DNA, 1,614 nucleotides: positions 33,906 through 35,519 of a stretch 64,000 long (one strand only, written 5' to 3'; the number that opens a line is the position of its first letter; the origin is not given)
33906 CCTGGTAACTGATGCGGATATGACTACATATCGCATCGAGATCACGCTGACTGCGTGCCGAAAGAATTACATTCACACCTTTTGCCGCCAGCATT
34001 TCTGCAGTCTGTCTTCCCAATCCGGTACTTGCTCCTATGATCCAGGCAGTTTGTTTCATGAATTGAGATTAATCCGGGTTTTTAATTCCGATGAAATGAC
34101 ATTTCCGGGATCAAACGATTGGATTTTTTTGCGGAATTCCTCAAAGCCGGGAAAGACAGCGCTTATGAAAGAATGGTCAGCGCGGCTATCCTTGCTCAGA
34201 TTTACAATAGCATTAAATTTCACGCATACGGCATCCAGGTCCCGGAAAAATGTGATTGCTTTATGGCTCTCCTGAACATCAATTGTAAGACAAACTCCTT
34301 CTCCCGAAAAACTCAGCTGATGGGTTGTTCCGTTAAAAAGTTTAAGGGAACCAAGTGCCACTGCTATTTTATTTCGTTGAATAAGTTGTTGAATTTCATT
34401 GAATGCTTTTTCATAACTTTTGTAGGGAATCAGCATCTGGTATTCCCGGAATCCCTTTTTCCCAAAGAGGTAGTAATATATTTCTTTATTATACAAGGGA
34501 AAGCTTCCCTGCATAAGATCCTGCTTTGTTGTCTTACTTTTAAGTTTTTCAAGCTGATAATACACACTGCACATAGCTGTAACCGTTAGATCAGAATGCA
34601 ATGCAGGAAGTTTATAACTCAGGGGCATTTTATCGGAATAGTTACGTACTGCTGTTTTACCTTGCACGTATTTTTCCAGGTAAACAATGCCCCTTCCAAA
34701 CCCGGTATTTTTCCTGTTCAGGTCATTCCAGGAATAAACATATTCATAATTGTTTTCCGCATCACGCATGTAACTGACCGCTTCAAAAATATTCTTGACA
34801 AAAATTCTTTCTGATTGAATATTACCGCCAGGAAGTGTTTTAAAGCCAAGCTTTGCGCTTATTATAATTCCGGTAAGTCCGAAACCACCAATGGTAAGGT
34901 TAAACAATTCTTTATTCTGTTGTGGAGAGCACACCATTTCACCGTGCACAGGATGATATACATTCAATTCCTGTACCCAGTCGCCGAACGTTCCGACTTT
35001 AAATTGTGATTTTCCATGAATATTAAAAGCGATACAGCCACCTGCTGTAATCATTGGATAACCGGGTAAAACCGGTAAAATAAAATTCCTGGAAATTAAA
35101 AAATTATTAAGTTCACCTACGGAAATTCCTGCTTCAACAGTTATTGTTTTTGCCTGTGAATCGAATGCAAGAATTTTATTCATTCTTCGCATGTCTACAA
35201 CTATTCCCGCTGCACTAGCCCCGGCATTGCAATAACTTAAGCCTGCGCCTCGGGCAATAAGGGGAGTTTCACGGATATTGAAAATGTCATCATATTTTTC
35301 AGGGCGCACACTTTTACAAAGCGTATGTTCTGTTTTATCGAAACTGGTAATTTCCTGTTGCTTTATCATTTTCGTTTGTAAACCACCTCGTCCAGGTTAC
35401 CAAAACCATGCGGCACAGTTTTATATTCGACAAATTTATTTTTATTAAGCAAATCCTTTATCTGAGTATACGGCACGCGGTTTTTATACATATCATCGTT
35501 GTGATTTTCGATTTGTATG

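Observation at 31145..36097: DprE1/DprE2-like lipid-linked sugar epimerase pair coupled to a GT2 polyprenyl-P sugar synthase, a GT-C transferase and an FkbM methyltransferase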

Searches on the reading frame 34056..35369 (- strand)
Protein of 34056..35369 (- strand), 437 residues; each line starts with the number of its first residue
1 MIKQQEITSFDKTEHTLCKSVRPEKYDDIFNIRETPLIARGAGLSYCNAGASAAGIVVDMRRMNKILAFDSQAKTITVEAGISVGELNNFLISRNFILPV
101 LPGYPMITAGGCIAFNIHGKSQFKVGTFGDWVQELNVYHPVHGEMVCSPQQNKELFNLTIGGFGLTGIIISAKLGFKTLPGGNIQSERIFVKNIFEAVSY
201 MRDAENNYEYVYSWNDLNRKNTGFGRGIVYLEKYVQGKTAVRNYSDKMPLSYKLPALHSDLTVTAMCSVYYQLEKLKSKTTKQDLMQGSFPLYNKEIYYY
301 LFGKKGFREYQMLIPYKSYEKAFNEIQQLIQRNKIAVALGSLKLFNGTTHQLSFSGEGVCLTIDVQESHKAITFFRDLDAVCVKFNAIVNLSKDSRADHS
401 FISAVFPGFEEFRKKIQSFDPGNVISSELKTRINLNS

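Call 3: search_protein_families(library=pfam, proteins=[window:34056-35369:-], max_evalue=0.01)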
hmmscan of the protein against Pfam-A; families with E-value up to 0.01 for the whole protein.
window:34056-35369:- (437 aa): 1 family
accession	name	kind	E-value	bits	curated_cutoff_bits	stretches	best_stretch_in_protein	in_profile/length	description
PF01565.28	FAD_binding_4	-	6.7e-23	81.4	26.4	1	31-141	21-131/139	FAD binding domain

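Call 4: search_protein_families(library=ncbifam, proteins=[window:34056-35369:-], max_evalue=0.01)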
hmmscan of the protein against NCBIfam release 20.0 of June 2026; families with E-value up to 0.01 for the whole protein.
window:34056-35369:- (437 aa): 9 families
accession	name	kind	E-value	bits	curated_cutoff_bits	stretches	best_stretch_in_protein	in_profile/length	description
NF053785.1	DcplphribOxDprE1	equivalog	5.7e-66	223.6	500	1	4-435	2-449/449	decaprenylphosphoryl-beta-D-ribose oxidase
TIGR01678.1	FAD_lactone_ox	subfamily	6.3e-14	51.7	396.8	1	40-198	44-200/438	sugar 1,4-lactone oxidase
TIGR00387.1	glcD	equivalog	1.9e-13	50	567.9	1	33-171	20-165/413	glycolate oxidase subunit GlcD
TIGR01677.1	pln_FAD_oxido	subfamily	1.4e-09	37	383.1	1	46-142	74-171/560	FAD-dependent oxidoreductase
TIGR01679.1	bact_FAD_ox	subfamily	2.5e-09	36.6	292.25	1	29-337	27-318/419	FAD-linked oxidoreductase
TIGR01676.1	GLDHase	equivalog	1.2e-08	34.3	458.25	1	39-173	90-222/541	L-galactonolactone dehydrogenase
NF049975.1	2HglutDHaseYdiJ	equivalog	2.7e-07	28.8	1350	1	36-152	80-196/1018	D-2-hydroxyglutarate dehydrogenase YdiJ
NF008439.0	PRK11282.1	equivalog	1.1e-06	27.8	284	1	33-137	21-126/358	glycolate oxidase subunit GlcE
NF008408.0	PRK11230.1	equivalog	0.0053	15.3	897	1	31-147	76-193/499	glycolate oxidase subunit GlcD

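Call 5: search_solved_structures(query=window:34056-35369:-, max_evalue=0.001, show_alignments=1)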
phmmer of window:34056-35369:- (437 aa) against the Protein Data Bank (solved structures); distinct sequences matched with E-value up to 0.001: 34.
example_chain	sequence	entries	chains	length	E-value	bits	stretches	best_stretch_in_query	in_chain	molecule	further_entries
4aut_A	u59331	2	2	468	6.4e-39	137.3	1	37-435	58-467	DECAPRENYL-PHOSPHORYL-BETA-D-RIBOFURANOSE-2-OXIDOREDUCTASE | DprE1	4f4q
4g3t_A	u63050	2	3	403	6.7e-36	127.3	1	46-435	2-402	oxidoreductase DprE1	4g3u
5oel_A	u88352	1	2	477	2.8e-34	122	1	37-435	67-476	Decaprenylphosphoryl-beta-D-ribose oxidase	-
21gq_A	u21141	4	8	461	3.1e-34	121.8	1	37-435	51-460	Decaprenylphosphoryl-beta-D-ribose oxidase | Oxidoreductase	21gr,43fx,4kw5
6hfv_A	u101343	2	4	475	3.5e-34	121.7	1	37-435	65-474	Decaprenylphosphoryl-beta-D-ribose oxidase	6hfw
5oep_A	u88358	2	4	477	3.5e-34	121.6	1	37-435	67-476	Decaprenylphosphoryl-beta-D-ribose oxidase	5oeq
4p8c_A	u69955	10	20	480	3.6e-34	121.6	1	37-435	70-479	Probable decaprenylphosphoryl-beta-D-ribose oxidase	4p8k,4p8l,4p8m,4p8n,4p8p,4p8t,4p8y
4fdn_A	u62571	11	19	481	3.6e-34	121.6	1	37-435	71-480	oxidoreductase DprE1 | Probable decaprenylphosphoryl-beta-D-ribose oxidase | decaprenylphosphoryl-beta-D-ribose oxidase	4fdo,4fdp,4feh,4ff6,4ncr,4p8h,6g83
21gt_B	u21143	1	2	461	2.1e-33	119.1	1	37-435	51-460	Decaprenylphosphoryl-beta-D-ribose oxidase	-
7qh2_C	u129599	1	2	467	1.4e-10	43.9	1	33-182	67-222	Lactate dehydrogenase (NAD(+),ferredoxin) subunit LctD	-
7a24_z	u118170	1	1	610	6.9e-08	35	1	40-174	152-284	GLDH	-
8qmy_A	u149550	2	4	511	9.2e-08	34.6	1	40-180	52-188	ancestral L-galactono-1,4-lactone dehydrogenase | L-galactono-1,4-lactone dehydrogenase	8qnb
8qnr_A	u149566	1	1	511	9.7e-08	34.5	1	40-180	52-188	L-galactono-1,4-lactone dehydrogenase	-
8qnc_A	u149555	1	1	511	1.3e-07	34.2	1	40-180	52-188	L-galactono-1,4-lactone dehydrogenase: A113G variant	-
29wa_A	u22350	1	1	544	1.3e-07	34.1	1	52-217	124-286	Cannabidiolic acid synthase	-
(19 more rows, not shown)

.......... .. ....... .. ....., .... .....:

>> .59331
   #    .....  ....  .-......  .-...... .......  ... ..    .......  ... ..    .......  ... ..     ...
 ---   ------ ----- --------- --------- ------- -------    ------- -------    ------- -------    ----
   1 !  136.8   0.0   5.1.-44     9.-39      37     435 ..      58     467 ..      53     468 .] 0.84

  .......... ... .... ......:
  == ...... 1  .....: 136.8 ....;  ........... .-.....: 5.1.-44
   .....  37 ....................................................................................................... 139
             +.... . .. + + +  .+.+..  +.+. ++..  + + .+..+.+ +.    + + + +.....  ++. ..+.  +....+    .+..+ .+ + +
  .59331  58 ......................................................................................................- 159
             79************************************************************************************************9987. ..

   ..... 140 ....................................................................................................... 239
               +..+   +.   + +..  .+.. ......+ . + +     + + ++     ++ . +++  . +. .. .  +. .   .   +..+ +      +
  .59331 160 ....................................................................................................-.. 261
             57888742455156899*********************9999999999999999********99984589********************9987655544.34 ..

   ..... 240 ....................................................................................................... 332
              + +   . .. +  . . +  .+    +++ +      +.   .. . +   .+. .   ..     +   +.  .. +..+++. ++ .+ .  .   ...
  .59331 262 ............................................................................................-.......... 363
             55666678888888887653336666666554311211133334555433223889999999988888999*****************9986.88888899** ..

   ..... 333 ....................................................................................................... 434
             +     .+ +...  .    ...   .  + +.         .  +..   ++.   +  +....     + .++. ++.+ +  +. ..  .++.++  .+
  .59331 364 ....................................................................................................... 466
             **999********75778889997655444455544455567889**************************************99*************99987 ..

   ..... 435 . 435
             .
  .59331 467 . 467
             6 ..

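Call 7: find_homologous_proteins(query=window:34056-35369:-, max_evalue=1e-10)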
Query window:34056-35369:- (437 aa): 639 proteins with E <= 1e-10 among 6256 candidates; the best 120 are listed.
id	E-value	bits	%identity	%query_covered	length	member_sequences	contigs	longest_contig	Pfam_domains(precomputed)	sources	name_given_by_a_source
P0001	1.2e-294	995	100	100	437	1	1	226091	PF01565.29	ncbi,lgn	-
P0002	1.1e-233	794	85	92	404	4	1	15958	PF01565.29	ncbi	-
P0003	4.3e-207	706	69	100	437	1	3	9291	PF01565.29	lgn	-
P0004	7.6e-205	699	69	100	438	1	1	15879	PF01565.29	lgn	-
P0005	3.1e-203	693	66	100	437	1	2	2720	PF01565.29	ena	-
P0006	1.7e-196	671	66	100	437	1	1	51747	PF01565.29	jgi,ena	-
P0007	2.8e-192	657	63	100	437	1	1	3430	PF01565.29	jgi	-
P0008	3.5e-173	594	59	100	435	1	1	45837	PF01565.29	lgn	-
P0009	3.3e-165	568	58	100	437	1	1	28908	PF01565.29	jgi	-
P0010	9.9e-161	553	56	100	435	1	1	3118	PF01565.29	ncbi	-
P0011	1.4e-151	523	53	99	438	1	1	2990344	PF01565.29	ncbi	ncbi:MAG: FAD-binding oxidoreductase [Arcticibacter sp.]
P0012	1.7e-149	516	52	100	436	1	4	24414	PF01565.29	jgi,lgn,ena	jgi:decaprenylphospho-beta-D-ribofuranose 2-oxidase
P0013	1.4e-147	510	51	98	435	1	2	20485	PF01565.29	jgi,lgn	-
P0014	4.6e-146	505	50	98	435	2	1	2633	PF01565.29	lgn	-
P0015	9.7e-146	504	51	100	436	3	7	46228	PF01565.29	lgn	-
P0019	6.7e-143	495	48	98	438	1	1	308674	PF01565.29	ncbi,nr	ncbi:MAG: FAD-binding oxidoreductase [Candidatus Daviesbacteria bacterium]|nr:FAD-binding oxidoreduc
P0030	1.6e-133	464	48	98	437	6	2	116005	PF01565.29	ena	-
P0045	2.2e-116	407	45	98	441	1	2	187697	PF01565.29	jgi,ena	jgi:hypothetical protein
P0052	2.4e-111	391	42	98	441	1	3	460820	PF01565.29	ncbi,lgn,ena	-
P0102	1.4e-103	365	42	98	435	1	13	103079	PF01565.29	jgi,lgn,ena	jgi:decaprenylphospho-beta-D-ribofuranose 2-oxidase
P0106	3.2e-103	364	40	100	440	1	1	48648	PF01565.29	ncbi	ncbi:MAG: FAD-binding protein [Bacteriovoracaceae bacterium]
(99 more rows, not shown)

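Call 11: find_encoding_contigs(protein=P0001, flank=10000, max_places=3)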
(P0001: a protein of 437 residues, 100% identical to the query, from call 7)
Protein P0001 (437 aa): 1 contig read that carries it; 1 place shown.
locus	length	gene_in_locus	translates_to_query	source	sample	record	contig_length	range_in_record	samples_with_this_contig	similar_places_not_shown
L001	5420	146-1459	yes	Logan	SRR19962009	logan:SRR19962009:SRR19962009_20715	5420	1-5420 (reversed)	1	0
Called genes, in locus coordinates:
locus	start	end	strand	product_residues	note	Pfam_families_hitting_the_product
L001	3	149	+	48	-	?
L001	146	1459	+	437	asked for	PF01565:FAD_binding_4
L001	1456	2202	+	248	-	PF00106:adh_short, PF08659:KR (faint), PF13561:adh_short_C2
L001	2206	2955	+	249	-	PF00535:Glycos_transf_2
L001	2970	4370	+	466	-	PF13231:PMT_2 (weak)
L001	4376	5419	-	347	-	?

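Call 12: find_encoding_contigs(protein=P0011, flank=10000, max_places=3)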
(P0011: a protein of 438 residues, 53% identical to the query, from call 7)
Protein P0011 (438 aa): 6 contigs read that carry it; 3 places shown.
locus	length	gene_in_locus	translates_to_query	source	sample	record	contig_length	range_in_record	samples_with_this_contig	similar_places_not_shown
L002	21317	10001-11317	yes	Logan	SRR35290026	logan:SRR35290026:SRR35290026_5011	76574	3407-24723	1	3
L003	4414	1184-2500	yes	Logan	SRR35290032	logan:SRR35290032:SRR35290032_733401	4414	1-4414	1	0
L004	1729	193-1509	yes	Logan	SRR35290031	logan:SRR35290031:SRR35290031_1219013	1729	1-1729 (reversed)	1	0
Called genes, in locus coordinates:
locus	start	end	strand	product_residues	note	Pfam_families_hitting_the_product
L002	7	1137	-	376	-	-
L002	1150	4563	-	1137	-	PF10162:G8 (faint), PF18962:Por_Secre_tail (weak)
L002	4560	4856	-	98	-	-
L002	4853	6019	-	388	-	PF00072:Response_reg, PF00158:Sigma54_activat, PF14532:Sigma54_activ_2, PF00004:AAA (weak), PF07724:AAA_2 (weak), PF07726:AAA_3 (weak), PF07728:AAA_5, PF25601:AAA_lid_14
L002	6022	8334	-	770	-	PF00072:Response_reg, PF00512:HisKA, PF02518:HATPase_c, PF00072:Response_reg, PF01627:Hpt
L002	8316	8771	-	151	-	PF00072:Response_reg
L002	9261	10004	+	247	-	PF05050:Methyltransf_21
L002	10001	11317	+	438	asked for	PF01565:FAD_binding_4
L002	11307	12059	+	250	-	PF00106:adh_short, PF13561:adh_short_C2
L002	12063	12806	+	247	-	PF00535:Glycos_transf_2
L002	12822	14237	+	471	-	-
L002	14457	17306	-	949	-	PF00005:ABC_tran (faint), PF02463:SMC_N (faint), PF03193:RsgA_GTPase (faint), PF13191:AAA_16 (faint), PF13304:AAA_21 (faint), PF13555:AAA_29 (faint), PF17760:UvrA_inter, PF17755:UvrA_DNA-bind, +2 more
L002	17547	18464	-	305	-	PF04227:Indigoidine_A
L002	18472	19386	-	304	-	PF00294:PfkB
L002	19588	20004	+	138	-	-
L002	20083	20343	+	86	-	-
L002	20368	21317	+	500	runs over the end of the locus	PF25975:CzcB_C, PF25989:YknX_C (weak)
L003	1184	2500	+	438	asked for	PF01565:FAD_binding_4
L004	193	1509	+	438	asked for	PF01565:FAD_binding_4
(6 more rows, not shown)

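Call 13: find_encoding_contigs(protein=P0019, flank=8000, max_places=2)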
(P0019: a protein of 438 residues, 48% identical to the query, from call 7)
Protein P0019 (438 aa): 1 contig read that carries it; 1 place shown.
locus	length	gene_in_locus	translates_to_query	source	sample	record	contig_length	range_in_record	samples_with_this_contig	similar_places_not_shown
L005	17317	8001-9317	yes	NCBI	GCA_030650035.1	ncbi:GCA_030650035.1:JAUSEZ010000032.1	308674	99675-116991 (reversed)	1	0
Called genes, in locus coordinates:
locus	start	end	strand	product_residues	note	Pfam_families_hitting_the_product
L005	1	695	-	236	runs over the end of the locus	PF00535:Glycos_transf_2, PF10111:Glyco_tranf_2_2, PF13641:Glyco_tranf_2_3 (weak)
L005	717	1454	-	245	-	PF13641:Glyco_tranf_2_3 (weak), PF00535:Glycos_transf_2, PF10111:Glyco_tranf_2_2 (weak)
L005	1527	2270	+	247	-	PF01209:Ubie_methyltran, PF05148:Methyltransf_8 (weak), PF05401:NodS (weak), PF13489:Methyltransf_23, PF13847:Methyltransf_31, PF08241:Methyltransf_11, PF08242:Methyltransf_12, PF13649:Methyltransf_25, +2 more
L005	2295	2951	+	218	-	PF13489:Methyltransf_23, PF00891:Methyltransf_2, PF05175:MTS, PF13847:Methyltransf_31, PF08241:Methyltransf_11, PF08242:Methyltransf_12, PF13649:Methyltransf_25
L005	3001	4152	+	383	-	PF00155:Aminotran_1_2, PF01041:DegT_DnrJ_EryC1, PF00266:Aminotran_5 (weak), PF01053:Cys_Met_Meta_PP (weak)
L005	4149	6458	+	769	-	PF02366:PMT, PF13231:PMT_2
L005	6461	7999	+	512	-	-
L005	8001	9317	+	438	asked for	PF01565:FAD_binding_4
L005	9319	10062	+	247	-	PF00106:adh_short, PF08659:KR, PF13561:adh_short_C2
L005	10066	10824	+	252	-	PF00535:Glycos_transf_2, PF10111:Glyco_tranf_2_2 (weak)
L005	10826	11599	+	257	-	PF13489:Methyltransf_23 (weak), PF08241:Methyltransf_11 (weak), PF08242:Methyltransf_12 (weak)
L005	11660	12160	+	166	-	PF18915:DUF5667 (weak)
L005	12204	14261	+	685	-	PF13231:PMT_2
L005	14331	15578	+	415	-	PF08421:Methyltransf_13, PF13489:Methyltransf_23, PF08241:Methyltransf_11 (weak), PF08242:Methyltransf_12, PF13649:Methyltransf_25 (weak), PF08484:Methyltransf_14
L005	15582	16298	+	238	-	PF00535:Glycos_transf_2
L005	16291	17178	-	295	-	PF01370:Epimerase, PF04321:RmlD_sub_bind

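Call 14: find_encoding_contigs(protein=P0052, flank=8000, max_places=2)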
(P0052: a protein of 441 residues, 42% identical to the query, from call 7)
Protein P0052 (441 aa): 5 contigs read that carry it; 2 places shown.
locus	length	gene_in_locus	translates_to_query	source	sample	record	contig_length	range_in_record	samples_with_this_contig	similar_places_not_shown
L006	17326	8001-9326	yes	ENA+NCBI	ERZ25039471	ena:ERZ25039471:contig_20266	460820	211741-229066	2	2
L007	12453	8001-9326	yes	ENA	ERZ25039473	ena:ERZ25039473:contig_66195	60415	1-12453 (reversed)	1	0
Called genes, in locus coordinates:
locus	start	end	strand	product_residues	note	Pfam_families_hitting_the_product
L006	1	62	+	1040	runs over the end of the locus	PF07690:MFS_1, PF01564:Spermine_synth, PF13431:TPR_17 (faint), PF00515:TPR_1 (faint), PF07719:TPR_2 (faint), PF12895:ANAPC3 (faint), PF13181:TPR_8 (faint), PF13424:TPR_12 (faint), +4 more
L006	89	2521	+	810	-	-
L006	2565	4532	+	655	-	PF07719:TPR_2 (faint), PF13181:TPR_8 (faint), PF00515:TPR_1 (faint), PF13431:TPR_17 (faint)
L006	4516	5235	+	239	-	PF01346:FKBP_N, PF00254:FKBP_C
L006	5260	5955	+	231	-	PF01346:FKBP_N, PF00254:FKBP_C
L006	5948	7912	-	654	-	PF13428:TPR_14 (faint), PF13176:TPR_7 (faint), PF13181:TPR_8 (faint), PF13374:TPR_10 (faint), PF13424:TPR_12 (faint), PF13432:TPR_16 (weak), PF00515:TPR_1 (weak), PF07719:TPR_2 (weak), +2 more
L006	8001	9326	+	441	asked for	PF01565:FAD_binding_4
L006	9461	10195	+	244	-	PF00106:adh_short, PF13561:adh_short_C2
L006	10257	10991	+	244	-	PF00535:Glycos_transf_2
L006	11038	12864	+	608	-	PF00515:TPR_1 (weak), PF07719:TPR_2 (weak), PF13414:TPR_11, PF00515:TPR_1, PF13414:TPR_11 (weak), PF00515:TPR_1, PF07719:TPR_2 (weak), PF13414:TPR_11, +10 more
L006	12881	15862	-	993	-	PF01564:Spermine_synth, PF13431:TPR_17 (faint), PF00515:TPR_1 (faint), PF07719:TPR_2 (faint), PF12895:ANAPC3 (faint), PF23914:TPR_CcmH_CycH (weak), PF25063:ARM_TT21_C (weak), PF13432:TPR_16 (weak), +4 more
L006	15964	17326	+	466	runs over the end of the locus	PF02310:B12-binding, PF04055:Radical_SAM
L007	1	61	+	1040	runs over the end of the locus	PF07690:MFS_1, PF01564:Spermine_synth, PF13431:TPR_17 (faint), PF00515:TPR_1 (faint), PF07719:TPR_2 (faint), PF12895:ANAPC3 (faint), PF13181:TPR_8 (faint), PF13424:TPR_12 (faint), +4 more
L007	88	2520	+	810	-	-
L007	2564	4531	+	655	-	PF07719:TPR_2 (faint), PF13181:TPR_8 (faint), PF00515:TPR_1 (faint), PF13431:TPR_17 (faint)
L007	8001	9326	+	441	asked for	PF01565:FAD_binding_4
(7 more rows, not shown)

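Call 15: find_encoding_contigs(protein=P0106, flank=8000, max_places=2)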
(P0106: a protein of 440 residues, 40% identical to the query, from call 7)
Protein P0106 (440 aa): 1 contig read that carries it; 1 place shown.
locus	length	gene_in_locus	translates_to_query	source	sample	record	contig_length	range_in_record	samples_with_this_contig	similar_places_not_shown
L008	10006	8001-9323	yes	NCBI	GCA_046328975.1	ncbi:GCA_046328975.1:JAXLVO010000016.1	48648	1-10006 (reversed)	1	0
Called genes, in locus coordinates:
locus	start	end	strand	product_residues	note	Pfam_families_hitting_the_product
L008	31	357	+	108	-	PF03706:LPG_synthase_TM (weak)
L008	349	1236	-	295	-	PF01522:Polysacc_deac_1, PF11959:DUF3473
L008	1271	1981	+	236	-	PF00535:Glycos_transf_2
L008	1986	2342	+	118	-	PF10066:DUF2304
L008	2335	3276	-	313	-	PF00551:Formyl_trans_N, PF02911:Formyl_trans_C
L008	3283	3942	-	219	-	PF13489:Methyltransf_23 (weak), PF13847:Methyltransf_31, PF13649:Methyltransf_25 (weak)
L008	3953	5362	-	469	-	PF03062:MBOAT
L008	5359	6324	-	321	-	-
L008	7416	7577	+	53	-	-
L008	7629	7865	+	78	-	-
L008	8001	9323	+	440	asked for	PF01565:FAD_binding_4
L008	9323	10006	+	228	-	PF00106:adh_short, PF08659:KR, PF13561:adh_short_C2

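Call 23: find_related_loci(query=A1, collection=genome_contigs, flank=10000)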
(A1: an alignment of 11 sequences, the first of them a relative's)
Query A1 (437 aa) in genome_contigs; peptide patterns used: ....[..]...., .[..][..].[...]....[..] (x = any residue, [..] = any of these).
81 stretches matched a pattern; 23 encode a relative of the query (tblastn E <= 1e-3); 22 distinct loci.
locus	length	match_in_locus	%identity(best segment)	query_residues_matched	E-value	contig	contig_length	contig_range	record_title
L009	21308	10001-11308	83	1-436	0e+0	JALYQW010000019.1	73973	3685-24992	MAG: Bacteroidota bacterium isolate MDV bin73 SD1454-56_k127_229405, whole genome shotgun sequence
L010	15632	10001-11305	57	1-435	5e-172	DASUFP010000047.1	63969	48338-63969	MAG TPA_asm: Bacteroidia bacterium isolate SMAG_U1382 k141_744292, whole genome shotgun sequence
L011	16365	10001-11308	49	1-435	9e-147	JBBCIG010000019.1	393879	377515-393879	MAG: Chitinophagaceae bacterium isolate S7_bin.6 s770.ctg000774l, whole genome shotgun sequence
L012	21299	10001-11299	50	3-435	3e-146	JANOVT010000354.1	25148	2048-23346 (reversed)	MAG: Flavobacteriales bacterium isolate VAR_35_metabat_581 VAR_35_k141_5462577, whole genome shotgun sequence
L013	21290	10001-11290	48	7-435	3e-138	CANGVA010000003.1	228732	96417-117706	MAG: Bacteroidetes bacterium isolate RE-15aug16-236 genome assembly, contig: RE-15aug16-C19, whole genome shotgun sequen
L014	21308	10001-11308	42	7-435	8e-117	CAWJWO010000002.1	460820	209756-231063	MAG: uncultured Bacteroidetes bacterium isolate MFD01231.bin.1.99 genome assembly, contig: contig_20266, whole genome sh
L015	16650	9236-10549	39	4-435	1e-111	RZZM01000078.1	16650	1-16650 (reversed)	MAG: Spartobacteria bacterium isolate INTA.AUR.068 contig-100_1463, whole genome shotgun sequence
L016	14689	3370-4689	40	3-435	2e-105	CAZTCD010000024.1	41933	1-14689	MAG TPA_asm: uncultured Bdellovibrionales bacterium isolate SRP329715_co1_94 genome assembly, contig: NODE_1184_length_4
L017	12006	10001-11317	40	1-435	2e-103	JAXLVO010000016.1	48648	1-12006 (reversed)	MAG: Bacteriovoracaceae bacterium isolate STL-BDE1 C1.279.fa-16, whole genome shotgun sequence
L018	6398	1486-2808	36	1-435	3e-91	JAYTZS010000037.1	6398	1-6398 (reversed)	MAG: Bdellovibrio sp. isolate GFS_6366 GFS_6366_36, whole genome shotgun sequence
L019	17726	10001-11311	38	1-435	2e-89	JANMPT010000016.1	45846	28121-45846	MAG: Bdellovibrionales bacterium isolate OTE_51_metabat_401 OTE_51_k141_22249, whole genome shotgun sequence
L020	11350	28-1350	37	1-435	8e-87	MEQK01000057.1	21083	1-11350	MAG: Bdellovibrionales bacterium RIFOXYD1_FULL_55_31 rifoxyd1_full_scaffold_2022, whole genome shotgun sequence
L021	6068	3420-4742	37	1-435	1e-86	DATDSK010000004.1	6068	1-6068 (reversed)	MAG TPA_asm: Bdellovibrionota bacterium isolate SMAG_U8001 k141_252605, whole genome shotgun sequence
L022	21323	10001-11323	41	1-435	3e-110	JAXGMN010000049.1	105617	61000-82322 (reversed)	MAG: Thermoguttaceae bacterium isolate AnMBR.bin233 bin233_49, whole genome shotgun sequence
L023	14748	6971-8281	39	6-435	9e-101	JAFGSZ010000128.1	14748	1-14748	MAG: Bacteroidales bacterium isolate Zod_Metabat.943 k87_11850805, whole genome shotgun sequence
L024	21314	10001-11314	41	4-435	8e-103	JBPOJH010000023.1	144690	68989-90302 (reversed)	MAG: Bdellovibrionota bacterium isolate MAG_1466 c_000000614213, whole genome shotgun sequence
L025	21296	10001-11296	32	5-435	2e-77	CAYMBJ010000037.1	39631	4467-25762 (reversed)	MAG TPA_asm: uncultured Pseudobdellovibrionaceae bacterium isolate SRP329715_co2_332 genome assembly, contig: NODE_2103_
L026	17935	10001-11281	31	9-435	2e-60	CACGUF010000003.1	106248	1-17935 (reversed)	uncultured Alphaproteobacteria bacterium isolate AG-426-C22 genome assembly, contig: AG-426-C22_NODE_3, whole genome sho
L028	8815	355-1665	37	1-435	3e-96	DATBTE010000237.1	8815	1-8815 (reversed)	MAG TPA_asm: Pseudobdellovibrionaceae bacterium isolate SMAG_U4175 k141_645192, whole genome shotgun sequence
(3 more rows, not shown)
